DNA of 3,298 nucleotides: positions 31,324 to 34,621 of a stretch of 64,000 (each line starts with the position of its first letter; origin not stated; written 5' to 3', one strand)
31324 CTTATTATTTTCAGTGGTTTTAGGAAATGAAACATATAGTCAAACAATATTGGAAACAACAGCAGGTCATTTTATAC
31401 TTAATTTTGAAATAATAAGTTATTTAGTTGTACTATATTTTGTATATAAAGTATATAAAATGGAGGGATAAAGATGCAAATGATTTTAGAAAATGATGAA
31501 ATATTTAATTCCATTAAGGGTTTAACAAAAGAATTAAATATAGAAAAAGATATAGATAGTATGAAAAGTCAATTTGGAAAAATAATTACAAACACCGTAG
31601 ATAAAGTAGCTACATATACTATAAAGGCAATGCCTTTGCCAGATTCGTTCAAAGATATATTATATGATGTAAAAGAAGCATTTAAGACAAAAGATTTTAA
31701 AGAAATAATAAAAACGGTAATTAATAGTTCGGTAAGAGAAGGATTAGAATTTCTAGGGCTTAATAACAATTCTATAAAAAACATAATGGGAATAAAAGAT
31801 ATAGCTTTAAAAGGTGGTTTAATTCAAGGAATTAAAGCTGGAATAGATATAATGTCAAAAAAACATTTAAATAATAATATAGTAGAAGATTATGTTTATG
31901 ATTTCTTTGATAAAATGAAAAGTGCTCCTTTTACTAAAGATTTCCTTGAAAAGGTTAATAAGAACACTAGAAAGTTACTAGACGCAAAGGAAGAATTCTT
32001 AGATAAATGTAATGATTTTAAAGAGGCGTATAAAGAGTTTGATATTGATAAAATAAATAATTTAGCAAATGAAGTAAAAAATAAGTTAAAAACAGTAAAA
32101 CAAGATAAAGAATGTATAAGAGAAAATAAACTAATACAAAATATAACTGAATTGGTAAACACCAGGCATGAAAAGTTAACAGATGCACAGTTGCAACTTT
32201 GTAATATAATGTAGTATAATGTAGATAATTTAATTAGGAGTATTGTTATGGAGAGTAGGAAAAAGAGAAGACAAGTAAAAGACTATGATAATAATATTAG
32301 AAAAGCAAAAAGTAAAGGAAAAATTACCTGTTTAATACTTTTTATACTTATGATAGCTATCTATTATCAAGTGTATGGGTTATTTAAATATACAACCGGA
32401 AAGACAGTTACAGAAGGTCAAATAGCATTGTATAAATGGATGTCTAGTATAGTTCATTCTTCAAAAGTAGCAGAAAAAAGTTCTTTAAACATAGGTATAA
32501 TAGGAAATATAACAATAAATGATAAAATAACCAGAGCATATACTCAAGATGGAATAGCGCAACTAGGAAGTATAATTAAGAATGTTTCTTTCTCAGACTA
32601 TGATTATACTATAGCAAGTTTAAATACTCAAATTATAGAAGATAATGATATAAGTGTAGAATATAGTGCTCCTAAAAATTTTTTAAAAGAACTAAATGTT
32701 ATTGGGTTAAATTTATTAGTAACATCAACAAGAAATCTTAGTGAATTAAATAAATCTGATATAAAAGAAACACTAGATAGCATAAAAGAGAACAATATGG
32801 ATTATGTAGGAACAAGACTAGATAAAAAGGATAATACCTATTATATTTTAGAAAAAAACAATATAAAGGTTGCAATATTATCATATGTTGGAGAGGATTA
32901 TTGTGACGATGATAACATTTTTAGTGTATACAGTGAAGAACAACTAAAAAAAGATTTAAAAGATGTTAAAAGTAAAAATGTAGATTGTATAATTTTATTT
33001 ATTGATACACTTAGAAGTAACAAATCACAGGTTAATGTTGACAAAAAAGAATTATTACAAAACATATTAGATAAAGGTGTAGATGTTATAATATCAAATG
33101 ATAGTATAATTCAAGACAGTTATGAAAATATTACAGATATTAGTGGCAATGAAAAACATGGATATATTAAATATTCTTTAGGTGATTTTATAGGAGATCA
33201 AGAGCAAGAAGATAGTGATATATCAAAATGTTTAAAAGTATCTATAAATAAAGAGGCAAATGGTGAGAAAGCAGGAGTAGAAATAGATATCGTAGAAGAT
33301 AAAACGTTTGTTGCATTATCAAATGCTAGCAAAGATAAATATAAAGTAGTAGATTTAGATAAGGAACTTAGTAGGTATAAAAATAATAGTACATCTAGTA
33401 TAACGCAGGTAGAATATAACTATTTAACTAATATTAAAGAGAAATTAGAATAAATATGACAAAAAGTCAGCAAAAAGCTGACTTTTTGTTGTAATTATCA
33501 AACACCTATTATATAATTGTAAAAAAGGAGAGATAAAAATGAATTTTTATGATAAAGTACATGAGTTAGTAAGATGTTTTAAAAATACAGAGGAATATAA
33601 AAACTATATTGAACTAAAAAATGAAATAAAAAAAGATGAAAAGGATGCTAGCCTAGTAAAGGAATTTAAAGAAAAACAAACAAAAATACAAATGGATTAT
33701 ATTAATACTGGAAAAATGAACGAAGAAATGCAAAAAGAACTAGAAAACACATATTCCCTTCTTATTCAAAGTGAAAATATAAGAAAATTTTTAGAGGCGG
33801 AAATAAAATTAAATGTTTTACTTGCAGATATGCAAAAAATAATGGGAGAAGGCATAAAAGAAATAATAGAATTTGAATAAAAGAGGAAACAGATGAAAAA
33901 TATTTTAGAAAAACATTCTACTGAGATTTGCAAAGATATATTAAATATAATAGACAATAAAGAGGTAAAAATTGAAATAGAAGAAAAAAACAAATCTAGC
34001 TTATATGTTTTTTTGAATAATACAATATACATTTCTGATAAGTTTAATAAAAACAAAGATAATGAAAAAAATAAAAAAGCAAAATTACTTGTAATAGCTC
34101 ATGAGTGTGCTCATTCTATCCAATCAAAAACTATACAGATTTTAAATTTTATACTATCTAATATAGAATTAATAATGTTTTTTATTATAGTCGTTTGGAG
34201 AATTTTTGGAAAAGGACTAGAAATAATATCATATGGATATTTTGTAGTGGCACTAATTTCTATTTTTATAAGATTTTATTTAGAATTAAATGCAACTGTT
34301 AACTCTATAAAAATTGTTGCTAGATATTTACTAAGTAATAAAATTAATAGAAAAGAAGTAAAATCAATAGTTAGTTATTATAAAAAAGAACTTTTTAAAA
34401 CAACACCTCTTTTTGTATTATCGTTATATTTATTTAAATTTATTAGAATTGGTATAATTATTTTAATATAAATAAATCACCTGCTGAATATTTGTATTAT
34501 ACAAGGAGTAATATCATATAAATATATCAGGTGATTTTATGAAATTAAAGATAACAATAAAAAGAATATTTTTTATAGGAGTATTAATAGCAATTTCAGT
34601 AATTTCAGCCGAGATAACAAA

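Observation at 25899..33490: Operon combining a conjugation-type VirB4 ATPase with a Tad-type TadZ-CpaF-TadB module, with no pilin, peptidase or DNA-processing genes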

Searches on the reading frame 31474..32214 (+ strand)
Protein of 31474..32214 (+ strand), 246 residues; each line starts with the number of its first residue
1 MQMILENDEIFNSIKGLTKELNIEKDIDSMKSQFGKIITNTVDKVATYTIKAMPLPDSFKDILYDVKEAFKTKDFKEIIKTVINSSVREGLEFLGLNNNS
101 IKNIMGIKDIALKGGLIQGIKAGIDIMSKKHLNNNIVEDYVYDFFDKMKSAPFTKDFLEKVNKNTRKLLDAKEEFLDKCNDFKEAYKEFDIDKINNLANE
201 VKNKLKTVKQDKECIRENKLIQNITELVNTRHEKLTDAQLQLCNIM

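Call 3: search_protein_families(library=pfam, proteins=[window:31474-32214:+], max_evalue=0.1)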
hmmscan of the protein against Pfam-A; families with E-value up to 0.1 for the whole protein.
window:31474-32214:+ (246 aa): 4 families
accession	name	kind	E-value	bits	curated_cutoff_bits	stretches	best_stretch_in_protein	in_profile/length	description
PF13932.14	SAM_GIDA_C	-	0.0042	17.3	27.1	1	188-209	14-35/57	tRNA modifying enzyme MnmG/GidA C-terminal helical bundle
PF00804.31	Syntaxin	-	0.0098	16.1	26.7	1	155-219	15-81/157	Syntaxin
PF17958.7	EF-hand_13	-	0.018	15.2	22.6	0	174-227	38-87/90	EF-hand domain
PF03352.18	Adenine_glyco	-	0.026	14.8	25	1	175-225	44-91/177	Methyladenine glycosylase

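Call 5: search_protein_families(library=ncbifam, proteins=[window:31474-32214:+], max_evalue=0.1)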
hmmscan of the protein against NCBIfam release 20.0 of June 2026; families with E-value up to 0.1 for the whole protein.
window:31474-32214:+ (246 aa): 4 families
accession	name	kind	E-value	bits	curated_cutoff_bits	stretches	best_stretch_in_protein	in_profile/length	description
TIGR00302.1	TIGR00302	equivalog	0.007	16.5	39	1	85-143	19-77/80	phosphoribosylformylglycinamidine synthase subunit PurS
TIGR04358.1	XXXCH_domain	subfamily_domain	0.017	15.6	40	0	173-207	52-86/90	GAK system XXXCH domain-containing protein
NF004630.0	PRK05974.1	equivalog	0.027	14.5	75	0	86-143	21-78/83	phosphoribosylformylglycinamidine synthase subunit PurS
TIGR00624.1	tag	subfamily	0.076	12.7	232.5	0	175-225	48-95/179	DNA-3-methyladenine glycosylase I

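Call 27: search_solved_structures(query=A2, max_evalue=10)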
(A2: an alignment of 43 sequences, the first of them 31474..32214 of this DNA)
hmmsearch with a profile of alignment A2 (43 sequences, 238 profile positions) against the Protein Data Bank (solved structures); distinct sequences matched with E-value up to 10: 29.
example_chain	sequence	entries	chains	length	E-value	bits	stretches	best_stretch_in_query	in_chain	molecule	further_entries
29sb_A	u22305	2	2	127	0.001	21.7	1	153-207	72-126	KABLE2.5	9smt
5cwg_A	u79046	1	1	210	0.034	16.7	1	68-136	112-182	Designed helical repeat protein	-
8qad_A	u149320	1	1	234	0.048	16.2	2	88-195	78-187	sc-apCC-6-LLIA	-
1yvk_A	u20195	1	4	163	0.066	15.8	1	46-99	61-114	hypothetical protein BSU33890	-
5tgw_A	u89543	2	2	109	0.067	15.7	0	153-200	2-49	PS1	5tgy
9n0i_A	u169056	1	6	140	0.15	14.6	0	146-204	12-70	De novo designed KABLE protein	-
7jrq_A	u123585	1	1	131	0.19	14.3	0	158-198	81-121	MPP1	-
6ynx_i1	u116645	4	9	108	0.19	14.2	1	136-215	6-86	Inhibitor of F1 (IF1)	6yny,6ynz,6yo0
6xeh_A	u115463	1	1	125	0.21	14.1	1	92-163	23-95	DE NOVO DESIGNED OR386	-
9cte_A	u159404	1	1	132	0.22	14.1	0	159-198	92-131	De novo protein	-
6ynx_d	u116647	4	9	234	0.24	13.9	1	93-193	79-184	subunit d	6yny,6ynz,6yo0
5cwc_A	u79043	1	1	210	0.28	13.7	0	68-137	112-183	Designed helical repeat protein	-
8q7z_BB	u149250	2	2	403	0.63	12.5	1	138-191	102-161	Ribosomal protein uL3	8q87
6swa_B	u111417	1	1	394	0.65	12.5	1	137-190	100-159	60S ribosomal protein L3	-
9h4n_E2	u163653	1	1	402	0.68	12.4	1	137-190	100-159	Large ribosomal subunit protein uL3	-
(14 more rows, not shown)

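Call 28: find_homologous_proteins(query=A2, max_evalue=0.001)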
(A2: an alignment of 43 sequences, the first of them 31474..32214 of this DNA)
Query A2 (43 sequences) (246 aa, profile of the alignment): 56 proteins with E <= 0.001 among 8000 candidates.
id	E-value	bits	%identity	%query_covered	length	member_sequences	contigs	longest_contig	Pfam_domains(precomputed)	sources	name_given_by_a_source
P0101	4.1e-84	300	20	91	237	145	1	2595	-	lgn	-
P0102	4.6e-84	300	20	91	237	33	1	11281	-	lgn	-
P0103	9.6e-84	298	20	91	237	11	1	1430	-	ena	-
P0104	1.4e-83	298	20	91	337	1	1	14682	-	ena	-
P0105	1.8e-78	281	20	87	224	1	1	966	-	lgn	-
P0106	2.5e-77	277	19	84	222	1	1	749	-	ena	-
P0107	1.4e-76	275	20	87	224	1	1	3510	-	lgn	-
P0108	1.3e-75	272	21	91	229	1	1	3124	-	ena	-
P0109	7.4e-75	269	20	87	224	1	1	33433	-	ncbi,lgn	-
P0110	3.5e-73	264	25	44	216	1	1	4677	-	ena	-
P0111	6.1e-70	253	25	44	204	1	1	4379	-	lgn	-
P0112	7.1e-69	250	45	98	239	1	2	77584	-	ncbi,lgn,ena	-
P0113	2.6e-67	245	46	99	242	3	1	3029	-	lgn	-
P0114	1.6e-66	242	68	100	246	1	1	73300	-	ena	-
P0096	2.4e-66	242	98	100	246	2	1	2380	-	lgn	-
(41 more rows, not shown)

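Call 37: predict_structure(alignment_id=A3)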
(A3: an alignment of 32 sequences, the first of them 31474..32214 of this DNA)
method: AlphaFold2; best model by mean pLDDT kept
length: 246 residues; sequences in the alignment: 32
mean_pLDDT: 87.9   pTM: 0.76
mean pLDDT of the five models: 87.9, 86.6, 86.4, 84.9, 84.4
residues with pLDDT >= 90: 154; 70-90: 69; 50-70: 21; < 50: 2
segments of 3 or more residues with pLDDT < 50: none
pLDDT, mean of each block of 10 residues (from residue 1): 57 65 82 93 94 90 90 93 95 90 91 95 90 75 92 93 92 93 93 95 88 88 93 87 83
secondary structure, 60 per line:
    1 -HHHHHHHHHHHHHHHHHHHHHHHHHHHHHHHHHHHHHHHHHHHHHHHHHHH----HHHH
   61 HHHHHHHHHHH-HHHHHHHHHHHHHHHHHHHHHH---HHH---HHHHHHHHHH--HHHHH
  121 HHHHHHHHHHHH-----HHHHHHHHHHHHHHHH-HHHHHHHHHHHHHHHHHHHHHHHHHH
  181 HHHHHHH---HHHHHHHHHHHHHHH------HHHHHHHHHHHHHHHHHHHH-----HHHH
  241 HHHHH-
elements in order: H2-52 H57-71 H73-94 H104-113 H116-132 H138-153 H155-187 H191-205 H212-231 H237-245

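Call 40: fold_search(model_id=the predicted structure, library=pdb)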
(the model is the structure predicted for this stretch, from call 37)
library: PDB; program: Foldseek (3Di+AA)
matches with E <= 10: 214; with E <= 0.001: 0
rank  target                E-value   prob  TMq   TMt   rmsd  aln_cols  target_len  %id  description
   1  4yms_C                6.5e-01  0.10  0.15  0.17  16.6       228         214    9  Crystal structure of an amino acid ABC transporter (released 2015-04-22)
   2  8r5s_D                7.1e-01  0.13  0.17  0.18  19.6       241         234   13  t113 - De-novo designed soluble homotetramer (released 2024-11-27)
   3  5nl1_C                7.4e-01  0.23  0.17  0.26  12.1       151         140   10  Shigella IpaA-VBS3/TBS in complex with the Talin VBS1 domain 488-512 (released 2018-05-16)
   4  5nl1_A                8.2e-01  0.20  0.17  0.26  12.6       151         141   10  Shigella IpaA-VBS3/TBS in complex with the Talin VBS1 domain 488-512 (released 2018-05-16)
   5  7f16_R                8.2e-01  0.16  0.21  0.16  17.9       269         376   11  Cryo-EM structure of parathyroid hormone receptor type 2 in complex with a tuberoinfundibular peptide of 39 residues a (released 2021-08-18)
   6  4kvq                  8.2e-01  0.10  0.16  0.17  20.8       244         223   12  Crystal Structure of Prochlorococcus marinus aldehyde-deformylating oxygenase wild type with palmitic acid bound (released 2013-06-26)
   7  6z0c_B                9.8e-01  0.15  0.19  0.23  17.9       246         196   12  Structure of in silico modelled artificial Maquette-3 protein (released 2021-03-17)
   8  4rc7_A                9.8e-01  0.09  0.16  0.17  20.6       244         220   14  Crystal structure of cyanobacterial aldehyde-deformylating oxygenase F86YF87Y mutant (released 2014-12-17)
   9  6z0c_A                1.1e+00  0.12  0.17  0.20  18.9       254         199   11  Structure of in silico modelled artificial Maquette-3 protein (released 2021-03-17)
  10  4phq_B                1.1e+00  0.06  0.15  0.14  23.4       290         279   14  ClyA CC6/264 ox (6-303) (released 2014-09-24)
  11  8r5s_G                1.2e+00  0.08  0.15  0.15  21.2       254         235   14  t113 - De-novo designed soluble homotetramer (released 2024-11-27)
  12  8r5s_A                1.2e+00  0.06  0.13  0.14  23.0       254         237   16  t113 - De-novo designed soluble homotetramer (released 2024-11-27)
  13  4phq_C                1.3e+00  0.05  0.15  0.13  23.6       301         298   13  ClyA CC6/264 ox (6-303) (released 2014-09-24)
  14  5vju                  1.4e+00  0.23  0.23  0.26  14.3       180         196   13  De Novo Photosynthetic Reaction Center Protein Variant Equipped with His-Tyr H-bond, Heme B, and Cd(II) ions (released 2018-04-25)
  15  7vg4_C                1.5e+00  0.12  0.18  0.21  18.5       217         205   15  10,5-methenyltetrahydrofolate cyclohydrolase from Methylobacterium extorquens AM1 strain (released 2022-07-06)
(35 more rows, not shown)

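Call 46: fold_search(model_id=the predicted structure, library=viral)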
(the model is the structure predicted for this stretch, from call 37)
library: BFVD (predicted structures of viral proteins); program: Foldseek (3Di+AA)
matches with E <= 10: 179; with E <= 0.001: 0
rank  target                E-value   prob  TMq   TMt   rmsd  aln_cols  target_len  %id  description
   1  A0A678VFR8            5.4e-01  0.09  0.15  0.09  18.6       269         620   13  Tail adsorption protein [Lactococcus phage vB_Llc_bIBBAm4]
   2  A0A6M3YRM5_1          7.5e-01  0.10  0.17  0.06  15.4       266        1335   12  RNA-directed RNA polymerase [Picornavirales sp.]
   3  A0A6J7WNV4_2          1.3e+00  0.08  0.16  0.06  23.0       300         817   11  Bacteriophage lambda, GpH, tail tape measure, C-terminal [uncultured Caudovirales phage]
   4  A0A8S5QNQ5            1.4e+00  0.11  0.17  0.22  15.5       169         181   15  Holin [Siphoviridae sp. cttOT32]
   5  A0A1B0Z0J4            1.5e+00  0.30  0.20  0.35   8.8       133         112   11  (no name in the UniProt tables at hand)
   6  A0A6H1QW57            1.5e+00  0.15  0.20  0.17  12.6       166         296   14  Baculoviridae p74-like protein [Ostreococcus mediterraneus virus 2]
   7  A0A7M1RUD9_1          1.5e+00  0.09  0.20  0.06  18.2       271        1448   13  Uncharacterized protein [uncultured phage cr273_1]
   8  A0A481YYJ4            1.6e+00  0.20  0.20  0.22  13.2       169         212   10  Transmembrane protein [Marseillevirus LCMAC201]
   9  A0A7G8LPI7            1.6e+00  0.18  0.18  0.29  11.5       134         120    9  (no name in the UniProt tables at hand)
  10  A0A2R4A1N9            1.7e+00  0.25  0.24  0.33   9.7       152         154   12  (no name in the UniProt tables at hand)
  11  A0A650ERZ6            1.7e+00  0.07  0.17  0.11  18.9       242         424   12  (no name in the UniProt tables at hand)
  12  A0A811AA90            1.7e+00  0.07  0.16  0.16  18.2       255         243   14  (no name in the UniProt tables at hand)
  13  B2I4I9                1.9e+00  0.09  0.18  0.13  23.2       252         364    8  Pore-forming tail tip protein [Escherichia phage Eps7]
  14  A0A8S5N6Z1            1.9e+00  0.07  0.18  0.13  20.6       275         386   13  Uncharacterized protein [Myoviridae sp. ctsip2]
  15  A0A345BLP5            2.2e+00  0.13  0.22  0.28   8.6       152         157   14  Uncharacterized protein [Erwinia phage Wellington]
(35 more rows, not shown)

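Call 47: search_protein_families(library=padloc, proteins=[window:31474-32214:+], max_evalue=0.01)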
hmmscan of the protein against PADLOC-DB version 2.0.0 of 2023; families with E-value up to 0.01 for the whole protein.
window:31474-32214:+ (246 aa): 0 families

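Call 48: search_protein_families(library=phrogs, proteins=[window:31474-32214:+], max_evalue=0.01)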
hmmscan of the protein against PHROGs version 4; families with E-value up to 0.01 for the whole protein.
window:31474-32214:+ (246 aa): 0 families

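Call 79: search_protein_representatives(alignment_id=A3)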
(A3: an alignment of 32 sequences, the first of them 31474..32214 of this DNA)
Query: 32 sequences, 243 profile positions. Proteins with E-value up to 0.001 (for the whole library): 330; up to 1e-10: 188; up to 1e-30: 54. The best 150 are listed.
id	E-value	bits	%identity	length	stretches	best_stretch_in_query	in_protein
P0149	4.9e-91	320.9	-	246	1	1-243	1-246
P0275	3.0e-88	311.7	-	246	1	1-243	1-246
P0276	9.4e-77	274.1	-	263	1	10-242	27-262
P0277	4.1e-76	272.0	-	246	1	7-243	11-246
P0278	1.3e-72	260.6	-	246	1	12-243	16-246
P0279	1.5e-71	257.1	-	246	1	5-243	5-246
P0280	2.1e-68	246.8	-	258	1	1-243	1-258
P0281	5.2e-68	245.5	-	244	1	7-243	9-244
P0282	7.8e-66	238.3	-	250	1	8-243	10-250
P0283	4.9e-64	232.4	-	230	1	19-243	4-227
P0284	2.0e-63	230.5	-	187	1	58-243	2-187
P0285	4.2e-63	229.4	-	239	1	21-243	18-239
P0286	2.5e-61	223.6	-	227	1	21-242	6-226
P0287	3.8e-60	219.7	-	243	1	1-243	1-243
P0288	4.6e-60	219.4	-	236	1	12-242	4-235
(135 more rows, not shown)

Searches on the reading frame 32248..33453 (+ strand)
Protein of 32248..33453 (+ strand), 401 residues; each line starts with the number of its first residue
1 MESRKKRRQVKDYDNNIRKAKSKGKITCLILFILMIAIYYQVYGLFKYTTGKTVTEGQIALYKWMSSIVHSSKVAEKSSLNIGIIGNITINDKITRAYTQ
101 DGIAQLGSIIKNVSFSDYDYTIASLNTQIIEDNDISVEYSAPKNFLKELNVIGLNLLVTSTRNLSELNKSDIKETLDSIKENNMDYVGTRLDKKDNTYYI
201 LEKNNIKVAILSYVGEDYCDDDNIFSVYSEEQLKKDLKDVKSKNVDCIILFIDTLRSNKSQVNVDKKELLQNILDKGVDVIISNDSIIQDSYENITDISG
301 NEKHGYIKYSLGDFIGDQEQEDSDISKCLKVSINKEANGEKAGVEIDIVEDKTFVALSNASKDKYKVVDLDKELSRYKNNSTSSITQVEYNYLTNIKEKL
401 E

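Call 3: search_protein_families(library=pfam, proteins=[window:32248-33453:+], max_evalue=0.1)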
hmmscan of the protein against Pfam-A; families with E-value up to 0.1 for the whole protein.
window:32248-33453:+ (401 aa): 3 families
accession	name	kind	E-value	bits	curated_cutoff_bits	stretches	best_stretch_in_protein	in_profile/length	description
PF09587.15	PGA_cap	-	1.4e-21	77.6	27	1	84-318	4-255/255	Bacterial capsule synthesis protein PGA_cap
PF02142.27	MGS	-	0.016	15.8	24.1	0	197-280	22-92/94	MGS-like domain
PF05739.25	SNARE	-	0.043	14.3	26.8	0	7-38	21-52/53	SNARE domain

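Call 5: search_protein_families(library=ncbifam, proteins=[window:32248-33453:+], max_evalue=0.1)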
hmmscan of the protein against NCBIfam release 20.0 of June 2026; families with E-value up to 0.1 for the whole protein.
window:32248-33453:+ (401 aa): 1 family
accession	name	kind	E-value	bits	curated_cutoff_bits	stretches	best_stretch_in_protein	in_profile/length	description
NF041485.2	spor_mat_CgeC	equivalog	0.063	13.4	110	0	145-182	12-49/101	spore maturation protein CgeC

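Call 47: search_protein_families(library=padloc, proteins=[window:32248-33453:+], max_evalue=0.01)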
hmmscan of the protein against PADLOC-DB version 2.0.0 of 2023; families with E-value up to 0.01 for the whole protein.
window:32248-33453:+ (401 aa): 0 families

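Call 48: search_protein_families(library=phrogs, proteins=[window:32248-33453:+], max_evalue=0.01)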
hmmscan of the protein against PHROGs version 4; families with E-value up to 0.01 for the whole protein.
window:32248-33453:+ (401 aa): 0 families

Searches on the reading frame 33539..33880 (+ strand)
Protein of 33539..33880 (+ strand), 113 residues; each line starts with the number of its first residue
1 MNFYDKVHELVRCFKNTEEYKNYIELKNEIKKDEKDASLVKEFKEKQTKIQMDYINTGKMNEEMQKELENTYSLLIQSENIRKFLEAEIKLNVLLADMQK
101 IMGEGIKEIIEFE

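Call 76: search_protein_families(library=ncbifam, proteins=[window:33539-33880:+], max_evalue=0.001)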
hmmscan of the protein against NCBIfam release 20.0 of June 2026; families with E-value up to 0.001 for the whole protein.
window:33539-33880:+ (113 aa): 5 families
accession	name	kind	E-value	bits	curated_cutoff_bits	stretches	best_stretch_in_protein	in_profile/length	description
NF010209.0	PRK13676.1-1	equivalog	1.5e-13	51.4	130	1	2-110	4-112/113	YlbF/YmcA family competence regulator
NF041416.1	halo_CC_star_2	equivalog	2.6e-12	47.2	140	1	5-108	4-102/113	halo-CC-star protein HcsL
NF010211.0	PRK13676.1-4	equivalog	5.2e-09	36.4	200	1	2-109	4-111/118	YlbF/YmcA family competence regulator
NF010212.0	PRK13676.1-5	equivalog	1.9e-08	34.7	177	1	2-109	4-111/114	YlbF/YmcA family competence regulator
NF010210.0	PRK13676.1-2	equivalog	0.00086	19.4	223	1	2-106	4-108/117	YlbF/YmcA family competence regulator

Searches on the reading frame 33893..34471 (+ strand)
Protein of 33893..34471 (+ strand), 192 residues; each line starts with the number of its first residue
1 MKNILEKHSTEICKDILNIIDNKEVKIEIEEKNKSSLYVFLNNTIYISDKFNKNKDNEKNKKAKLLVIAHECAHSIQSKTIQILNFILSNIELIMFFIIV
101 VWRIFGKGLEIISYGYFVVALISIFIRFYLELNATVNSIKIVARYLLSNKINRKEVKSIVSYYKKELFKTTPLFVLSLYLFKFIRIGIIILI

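Call 39: search_protein_families(library=pfam, proteins=[window:33893-34471:+], max_evalue=1)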
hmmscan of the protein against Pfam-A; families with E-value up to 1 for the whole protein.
window:33893-34471:+ (192 aa): 2 families
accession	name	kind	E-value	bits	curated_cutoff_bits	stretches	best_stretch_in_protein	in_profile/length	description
PF04298.18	Zn_peptidase_2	-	0.00012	22.1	27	1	10-160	38-192/218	Putative neutral zinc metallopeptidase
PF01435.24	Peptidase_M48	-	0.017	15.4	20.3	1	32-145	33-154/186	Peptidase family M48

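Call 76: search_protein_families(library=ncbifam, proteins=[window:33893-34471:+], max_evalue=0.001)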
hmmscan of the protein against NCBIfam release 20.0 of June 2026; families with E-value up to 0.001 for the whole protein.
window:33893-34471:+ (192 aa): 0 families
